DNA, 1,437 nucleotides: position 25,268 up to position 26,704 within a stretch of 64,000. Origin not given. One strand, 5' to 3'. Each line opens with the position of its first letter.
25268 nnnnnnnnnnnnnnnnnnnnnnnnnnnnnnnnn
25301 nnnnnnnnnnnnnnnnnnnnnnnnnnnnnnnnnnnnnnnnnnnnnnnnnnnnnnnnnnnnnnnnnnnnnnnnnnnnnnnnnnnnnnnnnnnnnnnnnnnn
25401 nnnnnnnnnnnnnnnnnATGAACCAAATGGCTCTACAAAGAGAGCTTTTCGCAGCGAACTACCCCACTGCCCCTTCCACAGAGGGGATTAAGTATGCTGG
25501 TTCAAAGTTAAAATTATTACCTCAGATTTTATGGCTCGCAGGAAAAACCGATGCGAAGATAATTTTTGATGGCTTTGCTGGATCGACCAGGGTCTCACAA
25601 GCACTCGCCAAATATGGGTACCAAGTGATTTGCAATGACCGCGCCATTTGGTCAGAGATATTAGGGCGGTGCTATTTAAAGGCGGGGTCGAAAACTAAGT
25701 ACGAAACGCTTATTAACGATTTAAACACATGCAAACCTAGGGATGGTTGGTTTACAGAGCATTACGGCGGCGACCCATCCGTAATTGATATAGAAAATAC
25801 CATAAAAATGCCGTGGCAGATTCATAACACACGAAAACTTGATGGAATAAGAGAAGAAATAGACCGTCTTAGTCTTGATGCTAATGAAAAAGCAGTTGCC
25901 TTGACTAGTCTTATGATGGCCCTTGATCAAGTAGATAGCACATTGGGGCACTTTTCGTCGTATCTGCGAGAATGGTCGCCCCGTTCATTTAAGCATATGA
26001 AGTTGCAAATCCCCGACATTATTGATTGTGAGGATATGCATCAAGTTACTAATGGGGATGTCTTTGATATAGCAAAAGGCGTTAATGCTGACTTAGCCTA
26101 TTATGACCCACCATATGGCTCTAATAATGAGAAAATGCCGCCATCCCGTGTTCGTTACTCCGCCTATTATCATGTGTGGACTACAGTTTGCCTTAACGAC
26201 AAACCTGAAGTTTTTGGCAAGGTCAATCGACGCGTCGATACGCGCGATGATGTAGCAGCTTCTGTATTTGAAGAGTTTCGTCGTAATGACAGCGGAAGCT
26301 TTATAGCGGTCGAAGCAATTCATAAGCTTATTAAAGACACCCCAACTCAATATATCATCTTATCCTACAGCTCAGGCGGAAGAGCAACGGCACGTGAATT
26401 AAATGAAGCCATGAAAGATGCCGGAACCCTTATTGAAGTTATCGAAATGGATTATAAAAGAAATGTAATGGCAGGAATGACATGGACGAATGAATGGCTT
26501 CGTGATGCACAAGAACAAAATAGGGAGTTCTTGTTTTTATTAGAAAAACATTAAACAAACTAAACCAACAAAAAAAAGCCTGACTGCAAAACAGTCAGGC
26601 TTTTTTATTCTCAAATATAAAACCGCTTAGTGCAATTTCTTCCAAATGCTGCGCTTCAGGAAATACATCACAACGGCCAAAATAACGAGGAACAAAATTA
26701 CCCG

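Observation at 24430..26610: Low-GC two-gene island wedged between rpsD and petABC: unknown nuclease-like protein plus a D12-class N6-adenine DNA methyltransferase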

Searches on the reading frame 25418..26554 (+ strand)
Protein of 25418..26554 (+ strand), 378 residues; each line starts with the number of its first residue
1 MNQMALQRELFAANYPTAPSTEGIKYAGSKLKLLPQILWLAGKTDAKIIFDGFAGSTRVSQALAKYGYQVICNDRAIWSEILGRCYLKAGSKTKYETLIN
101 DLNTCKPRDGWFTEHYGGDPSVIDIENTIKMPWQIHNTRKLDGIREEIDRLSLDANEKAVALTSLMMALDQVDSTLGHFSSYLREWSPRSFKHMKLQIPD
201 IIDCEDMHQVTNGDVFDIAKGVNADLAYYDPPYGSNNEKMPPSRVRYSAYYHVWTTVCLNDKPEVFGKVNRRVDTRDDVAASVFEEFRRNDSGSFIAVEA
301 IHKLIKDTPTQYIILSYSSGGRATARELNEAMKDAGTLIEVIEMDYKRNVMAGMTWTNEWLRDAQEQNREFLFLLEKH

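Call 3: search_protein_families(library=pfam, proteins=[window:25418-26554:+], max_evalue=1)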
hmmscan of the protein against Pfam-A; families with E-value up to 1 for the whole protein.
window:25418-26554:+ (378 aa): 1 family
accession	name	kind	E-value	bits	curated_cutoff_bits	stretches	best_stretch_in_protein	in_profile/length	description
PF02086.21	MethyltransfD12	-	1.6e-18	67.8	22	1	26-239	1-191/253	D12 class N6 adenine-specific DNA methyltransferase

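Call 4: search_protein_families(library=ncbifam, proteins=[window:25418-26554:+], max_evalue=1)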
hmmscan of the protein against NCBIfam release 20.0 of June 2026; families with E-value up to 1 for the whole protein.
window:25418-26554:+ (378 aa): 1 family
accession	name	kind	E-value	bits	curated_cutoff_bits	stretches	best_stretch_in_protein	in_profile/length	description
TIGR00571.1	dam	subfamily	0.14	11.8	114.85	0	24-74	5-52/267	Dam family site-specific DNA-(adenine-N6)-methyltransferase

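Call 9: search_solved_structures(query=window:25418-26554:+, max_evalue=1)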
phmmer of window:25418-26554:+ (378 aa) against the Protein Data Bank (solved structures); distinct sequences matched with E-value up to 1: 1.
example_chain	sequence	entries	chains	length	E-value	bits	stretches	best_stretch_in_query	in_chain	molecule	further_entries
6ek7_A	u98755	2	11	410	0.23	13.5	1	247-356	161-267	YaxA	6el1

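Call 10: search_protein_families(library=padloc, proteins=[window:25418-26554:+], max_evalue=1)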
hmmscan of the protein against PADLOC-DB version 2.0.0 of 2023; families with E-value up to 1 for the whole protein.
window:25418-26554:+ (378 aa): 14 families
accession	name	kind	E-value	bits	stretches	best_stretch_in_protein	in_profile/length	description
PDLC03342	MTase_II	-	7.8e-155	513.6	1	10-377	11-381/383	Type II methyltransferase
PDLC03298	MTase_II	-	7.6e-62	207.5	1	24-374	2-334/362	Type II methyltransferase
PDLC03257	MTase_II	-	1.4e-40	137.6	1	21-377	10-341/343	Type II methyltransferase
PDLC03287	MTase_II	-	1.3e-31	108.1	1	25-347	2-316/646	Type II methyltransferase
PDLC03373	MTase_II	-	1.2e-26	91.9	1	25-375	10-335/339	Type II methyltransferase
PDLC03292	MTase_II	-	5.2e-14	49.4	1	134-325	182-356/722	Type II methyltransferase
PDLC03345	MTase_II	-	7.9e-14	48.9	1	24-337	23-362/581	Type II methyltransferase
PDLC03261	MTase_II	-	3e-13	46.9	1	24-350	311-621/643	Type II methyltransferase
PDLC03372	MTase_II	-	7.1e-13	47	1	137-270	41-163/259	Type II methyltransferase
PDLC03385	MTase_II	-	3e-11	41.3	3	205-235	199-229/336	Type II methyltransferase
PDLC03720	oMTase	-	3.4e-10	38.1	1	24-237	4-215/326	orphan methyltransferase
PDLC04134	mad2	-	0.00025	18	2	32-75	278-321/492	mads_2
PDLC03294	MTase_II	-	0.0075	13.9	1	24-75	8-56/272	Type II methyltransferase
PDLC03383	MTase_II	-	0.021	12.2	1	24-75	22-70/318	Type II methyltransferase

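Call 48: find_homologous_proteins(query=window:25418-26554:+)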
Query window:25418-26554:+ (378 aa): 6514 proteins with E <= 0.001 among 8000 candidates; the best 120 are listed.
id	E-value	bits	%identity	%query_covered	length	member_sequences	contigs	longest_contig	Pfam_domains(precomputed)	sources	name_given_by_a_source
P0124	1.6e-237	806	90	100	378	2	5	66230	PF02086.22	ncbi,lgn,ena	-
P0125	9.0e-237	803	88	100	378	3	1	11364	PF02086.22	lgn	-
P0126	9.2e-236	800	89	100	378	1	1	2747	PF02086.22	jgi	jgi:adenine-specific DNA-methyltransferase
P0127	9.9e-210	714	79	100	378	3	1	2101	PF02086.22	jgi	jgi:adenine-specific DNA-methyltransferase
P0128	8.4e-202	688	76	100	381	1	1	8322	PF02086.22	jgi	jgi:adenine-specific DNA-methyltransferase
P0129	2.2e-198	677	76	100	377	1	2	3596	PF02086.22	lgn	-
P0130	2.5e-195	667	75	100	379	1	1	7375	PF02086.22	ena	-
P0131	2.8e-189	647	73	100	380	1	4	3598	PF02086.22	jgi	jgi:adenine-specific DNA-methyltransferase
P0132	5.3e-188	643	73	98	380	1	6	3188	PF02086.22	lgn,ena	-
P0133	8.4e-188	642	73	99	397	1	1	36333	PF02086.22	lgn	-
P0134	1.2e-187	641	74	98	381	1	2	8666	PF02086.22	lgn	-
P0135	1.6e-187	641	73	100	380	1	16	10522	PF02086.22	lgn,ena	-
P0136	1.5e-186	638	71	100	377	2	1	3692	PF02086.22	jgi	jgi:adenine-specific DNA-methyltransferase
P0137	1.9e-186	637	73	100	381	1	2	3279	PF02086.22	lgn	-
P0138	1.3e-185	635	72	98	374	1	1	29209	PF02086.22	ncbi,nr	ncbi:MAG: DNA adenine methylase [Magnetococcales bacterium]|nr:DNA adenine methylase [Magnetococcale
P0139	1.8e-184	631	70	100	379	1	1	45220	PF02086.22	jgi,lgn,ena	jgi:adenine-specific DNA-methyltransferase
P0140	1.8e-183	628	73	96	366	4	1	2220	PF02086.22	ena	-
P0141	2.7e-183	627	71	100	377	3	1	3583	PF02086.22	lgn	-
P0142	5.3e-183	626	70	100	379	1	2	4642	PF02086.22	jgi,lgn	jgi:adenine-specific DNA-methyltransferase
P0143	1.5e-180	618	70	98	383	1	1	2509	PF02086.22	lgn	-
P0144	2.6e-179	614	71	100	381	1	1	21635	PF02086.22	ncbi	ncbi:MAG: DNA adenine methylase [Pseudomonadota bacterium]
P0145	5.5e-178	610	69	99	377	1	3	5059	PF02086.22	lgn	-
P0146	1.5e-177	608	70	100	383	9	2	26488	PF02086.22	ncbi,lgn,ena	-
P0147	3.1e-176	604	69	100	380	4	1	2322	PF02086.22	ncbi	-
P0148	3.4e-176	604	70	100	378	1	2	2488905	PF02086.22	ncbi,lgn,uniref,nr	ncbi:DNA adenine methylase [Parvibaculum sp.]|uniref:DNA adenine methylase n=1 Tax=Parvibaculum sp. 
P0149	1.8e-175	601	69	100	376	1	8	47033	PF02086.22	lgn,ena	-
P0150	2.0e-175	601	69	97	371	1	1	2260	PF02086.22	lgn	-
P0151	6.4e-175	600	68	99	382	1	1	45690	PF02086.22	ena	-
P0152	2.3e-173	594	67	100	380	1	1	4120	PF02086.22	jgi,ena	-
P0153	3.5e-173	594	67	98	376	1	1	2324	PF02086.22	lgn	-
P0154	1.5e-170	585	66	100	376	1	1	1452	PF02086.22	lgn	-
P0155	2.2e-170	585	68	100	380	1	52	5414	PF02086.22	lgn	-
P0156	1.2e-169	582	66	99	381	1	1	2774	PF02086.22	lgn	-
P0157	2.8e-169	581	67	100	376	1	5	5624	PF02086.22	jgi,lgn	-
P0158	1.9e-168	578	68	99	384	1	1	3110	PF02086.22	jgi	-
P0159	3.8e-167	574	65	100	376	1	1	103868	PF02086.22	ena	-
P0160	2.9e-166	571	65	100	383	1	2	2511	PF02086.22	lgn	-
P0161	4.4e-163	561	65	99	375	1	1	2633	PF02086.22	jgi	jgi:adenine-specific DNA-methyltransferase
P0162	3.7e-162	558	63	100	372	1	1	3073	PF02086.22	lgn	-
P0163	4.1e-162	557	65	100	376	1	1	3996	PF02086.22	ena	-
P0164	4.9e-162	557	65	99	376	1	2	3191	PF02086.22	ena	-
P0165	6.9e-162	557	65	97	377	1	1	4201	PF02086.22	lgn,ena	-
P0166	1.1e-161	556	65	98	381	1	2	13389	PF02086.22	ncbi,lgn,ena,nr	ncbi:MAG TPA: DNA methyltransferase [Planctomycetaceae bacterium]|nr:DNA methyltransferase [Planctom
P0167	1.5e-161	556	65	95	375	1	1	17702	PF02086.22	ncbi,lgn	-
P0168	1.6e-161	555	66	99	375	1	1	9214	PF02086.22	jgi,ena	jgi:adenine-specific DNA-methyltransferase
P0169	1.8e-161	555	64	99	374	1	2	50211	PF02086.22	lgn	-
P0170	4.7e-161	554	66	95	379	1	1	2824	PF02086.22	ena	-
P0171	5.9e-161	554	65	99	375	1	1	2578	PF02086.22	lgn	-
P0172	6.8e-161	553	63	99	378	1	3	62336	PF02086.22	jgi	jgi:adenine-specific DNA-methyltransferase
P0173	7.2e-161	553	67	95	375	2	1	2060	PF02086.22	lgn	-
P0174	7.7e-161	553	64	98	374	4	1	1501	PF02086.22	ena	-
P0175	1.2e-160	553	66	98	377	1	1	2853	PF02086.22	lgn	-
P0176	1.2e-160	553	64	99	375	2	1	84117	PF02086.22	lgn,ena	-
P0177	1.3e-160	552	65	96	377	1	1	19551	PF02086.22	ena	-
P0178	1.6e-160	552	64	99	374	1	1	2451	PF02086.22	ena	-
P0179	2.5e-160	551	65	95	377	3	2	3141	PF02086.22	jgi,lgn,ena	-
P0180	3.9e-160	551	65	99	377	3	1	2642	PF02086.22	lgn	-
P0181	4.5e-160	551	64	99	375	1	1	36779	PF02086.22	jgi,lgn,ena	-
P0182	5.0e-160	551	64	98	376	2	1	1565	PF02086.22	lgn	-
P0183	5.8e-160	550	64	99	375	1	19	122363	PF02086.22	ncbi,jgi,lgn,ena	jgi:adenine-specific DNA-methyltransferase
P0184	6.6e-160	550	64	100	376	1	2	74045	PF02086.22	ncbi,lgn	ncbi:MAG: hypothetical protein Fur0021_21850 [Candidatus Promineifilaceae bacterium]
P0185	7.6e-160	550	65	97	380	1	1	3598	PF02086.22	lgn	-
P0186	8.1e-160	550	64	99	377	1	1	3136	PF02086.22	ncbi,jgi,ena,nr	ncbi:MAG: DNA adenine methylase [Acidobacteriaceae bacterium]|nr:DNA adenine methylase [Acidobacteri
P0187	8.1e-160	550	64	99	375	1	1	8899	PF02086.22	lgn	-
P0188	8.2e-160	550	64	99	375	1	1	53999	PF02086.22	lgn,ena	-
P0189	8.2e-160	550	65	98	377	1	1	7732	PF02086.22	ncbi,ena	-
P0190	9.9e-160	550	65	99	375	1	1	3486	PF02086.22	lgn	-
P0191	1.2e-159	549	64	100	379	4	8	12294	PF02086.22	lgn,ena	-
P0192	1.5e-159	549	66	95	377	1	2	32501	PF02086.22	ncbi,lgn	-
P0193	1.8e-159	549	64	98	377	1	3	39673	PF02086.22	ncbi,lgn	-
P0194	1.8e-159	549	63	100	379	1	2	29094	PF02086.22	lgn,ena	-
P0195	2.0e-159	549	65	97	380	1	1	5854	PF02086.22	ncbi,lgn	-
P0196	2.3e-159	548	64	95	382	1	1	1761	PF02086.22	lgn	-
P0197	2.9e-159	548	64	99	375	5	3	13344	PF02086.22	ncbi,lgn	-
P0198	3.3e-159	548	65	99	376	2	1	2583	PF02086.22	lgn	-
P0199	3.5e-159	548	64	100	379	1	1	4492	PF02086.22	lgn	-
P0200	3.5e-159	548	65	99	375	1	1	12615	PF02086.22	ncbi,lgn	-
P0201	3.6e-159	548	65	95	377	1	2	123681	PF02086.22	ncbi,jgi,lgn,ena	ncbi:MAG: DNA adenine methylase [Sedimentisphaerales bacterium]|jgi:adenine-specific DNA-methyltrans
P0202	3.7e-159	548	65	97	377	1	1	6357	PF02086.22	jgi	jgi:adenine-specific DNA-methyltransferase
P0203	4.0e-159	548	65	97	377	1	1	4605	PF02086.22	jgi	jgi:adenine-specific DNA-methyltransferase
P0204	4.0e-159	548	63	97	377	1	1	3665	PF02086.22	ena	-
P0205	4.9e-159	547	63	99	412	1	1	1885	PF02086.22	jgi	jgi:adenine-specific DNA-methyltransferase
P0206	5.0e-159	547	64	98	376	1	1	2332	PF02086.22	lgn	-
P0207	5.6e-159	547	64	99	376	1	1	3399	PF02086.22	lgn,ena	-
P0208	5.6e-159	547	65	97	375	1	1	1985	PF02086.22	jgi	jgi:adenine-specific DNA-methyltransferase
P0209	7.3e-159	547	63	99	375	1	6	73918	PF02086.22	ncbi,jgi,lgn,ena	ncbi:MAG: DNA adenine methylase [Terracidiphilus sp.]|jgi:adenine-specific DNA-methyltransferase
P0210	8.9e-159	546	64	99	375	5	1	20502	PF02086.22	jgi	-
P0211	1.4e-158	546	66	95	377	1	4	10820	PF02086.22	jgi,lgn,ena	-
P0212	1.7e-158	545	64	98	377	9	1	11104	PF02086.22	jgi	jgi:adenine-specific DNA-methyltransferase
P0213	1.8e-158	545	63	100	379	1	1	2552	PF02086.22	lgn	-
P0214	1.9e-158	545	65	95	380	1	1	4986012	PF02086.22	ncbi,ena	-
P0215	1.9e-158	545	64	99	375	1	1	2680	PF02086.22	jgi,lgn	jgi:adenine-specific DNA-methyltransferase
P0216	2.1e-158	545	63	99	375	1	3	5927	PF02086.22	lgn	-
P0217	2.3e-158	545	64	99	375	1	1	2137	PF02086.22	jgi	jgi:adenine-specific DNA-methyltransferase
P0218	2.7e-158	545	64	95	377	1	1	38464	PF02086.22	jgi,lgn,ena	-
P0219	3.3e-158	545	64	99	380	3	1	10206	PF02086.22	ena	-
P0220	3.5e-158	544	63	99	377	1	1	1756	PF02086.22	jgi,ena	-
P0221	3.5e-158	544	65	95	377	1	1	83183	PF02086.22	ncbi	-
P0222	3.6e-158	544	63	99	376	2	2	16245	PF02086.22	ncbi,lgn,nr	ncbi:MAG: DNA adenine methylase [Bryobacterales bacterium]|nr:DNA adenine methylase [Bryobacterales 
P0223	4.0e-158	544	65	99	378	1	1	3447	PF02086.22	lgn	-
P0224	5.0e-158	544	64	95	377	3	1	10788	PF02086.22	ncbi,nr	ncbi:MAG: DNA adenine methylase [Sedimentisphaerales bacterium]|nr:DNA adenine methylase [Sedimentis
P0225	5.1e-158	544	64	99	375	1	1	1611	PF02086.22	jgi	jgi:adenine-specific DNA-methyltransferase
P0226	5.1e-158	544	65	95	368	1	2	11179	PF02086.22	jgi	jgi:adenine-specific DNA-methyltransferase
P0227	5.2e-158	544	64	97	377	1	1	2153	PF02086.22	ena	-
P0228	5.2e-158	544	63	100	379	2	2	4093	PF02086.22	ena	-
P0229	5.6e-158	544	64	99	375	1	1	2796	PF02086.22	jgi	jgi:adenine-specific DNA-methyltransferase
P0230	6.7e-158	544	64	95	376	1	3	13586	PF02086.22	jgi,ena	jgi:adenine-specific DNA-methyltransferase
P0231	8.2e-158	543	64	98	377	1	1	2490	PF02086.22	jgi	jgi:adenine-specific DNA-methyltransferase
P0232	8.8e-158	543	64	95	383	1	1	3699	PF02086.22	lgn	-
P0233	9.4e-158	543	64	95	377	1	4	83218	PF02086.22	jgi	jgi:adenine-specific DNA-methyltransferase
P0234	9.5e-158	543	65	95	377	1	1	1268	PF02086.22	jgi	jgi:adenine-specific DNA-methyltransferase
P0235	1.1e-157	543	64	100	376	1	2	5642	PF02086.22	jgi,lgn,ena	-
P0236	1.1e-157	543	63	98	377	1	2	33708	PF02086.22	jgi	jgi:adenine-specific DNA-methyltransferase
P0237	1.1e-157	543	63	97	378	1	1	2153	PF02086.22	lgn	-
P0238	1.3e-157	543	63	97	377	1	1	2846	PF02086.22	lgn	-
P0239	1.3e-157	543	64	97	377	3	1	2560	PF02086.22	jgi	jgi:adenine-specific DNA-methyltransferase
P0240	1.3e-157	543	65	95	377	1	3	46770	PF02086.22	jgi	jgi:adenine-specific DNA-methyltransferase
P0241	1.4e-157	542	64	99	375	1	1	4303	PF02086.22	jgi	jgi:adenine-specific DNA-methyltransferase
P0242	1.5e-157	542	65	95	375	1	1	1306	PF02086.22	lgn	-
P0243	1.5e-157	542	67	95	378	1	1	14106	PF02086.22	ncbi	-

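Call 56: find_encoding_contigs(protein=P0124, flank=6000, max_places=5)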
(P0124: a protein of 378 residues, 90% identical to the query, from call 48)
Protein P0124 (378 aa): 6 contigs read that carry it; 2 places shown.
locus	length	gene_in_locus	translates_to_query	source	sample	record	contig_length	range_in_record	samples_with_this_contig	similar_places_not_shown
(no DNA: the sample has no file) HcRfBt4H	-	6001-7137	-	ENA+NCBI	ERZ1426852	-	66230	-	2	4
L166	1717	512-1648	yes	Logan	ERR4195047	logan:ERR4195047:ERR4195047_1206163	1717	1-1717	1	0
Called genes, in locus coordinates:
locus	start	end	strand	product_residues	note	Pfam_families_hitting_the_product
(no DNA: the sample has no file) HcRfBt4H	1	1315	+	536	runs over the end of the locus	PF03023:MurJ, PF01554:MatE (weak)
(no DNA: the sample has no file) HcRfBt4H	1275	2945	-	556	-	PF20706:GT4-conflict (weak), PF00534:Glycos_transf_1, PF13692:Glyco_trans_1_4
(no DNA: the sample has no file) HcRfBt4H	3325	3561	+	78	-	-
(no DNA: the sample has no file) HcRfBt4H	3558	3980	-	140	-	-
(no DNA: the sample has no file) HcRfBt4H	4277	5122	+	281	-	PF03400:DDE_Tnp_IS1 (faint)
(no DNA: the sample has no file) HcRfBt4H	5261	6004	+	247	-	-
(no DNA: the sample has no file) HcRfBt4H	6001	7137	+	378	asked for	PF02086:MethyltransfD12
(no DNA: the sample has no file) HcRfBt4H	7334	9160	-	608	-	PF01757:Acyl_transf_3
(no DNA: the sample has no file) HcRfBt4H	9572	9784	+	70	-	PF00584:SecE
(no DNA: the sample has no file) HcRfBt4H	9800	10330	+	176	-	PF02357:NusG, PF00467:KOW (weak)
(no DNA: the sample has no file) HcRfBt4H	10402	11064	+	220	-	PF01726:LexA_DNA_bind, PF00717:Peptidase_S24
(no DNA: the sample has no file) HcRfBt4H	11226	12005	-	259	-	PF13085:Fer2_3, PF13237:Fer4_10 (weak), PF13183:Fer4_8, PF13534:Fer4_17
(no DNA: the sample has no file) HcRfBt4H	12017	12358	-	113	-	PF03819:MazG (weak)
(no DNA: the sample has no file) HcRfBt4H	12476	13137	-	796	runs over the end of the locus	PF01588:tRNA_bind, PF03483:B3_4, PF03484:B5, PF17759:tRNA_synthFbeta, PF03147:FDX-ACB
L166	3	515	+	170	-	?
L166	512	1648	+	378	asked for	PF02086:MethyltransfD12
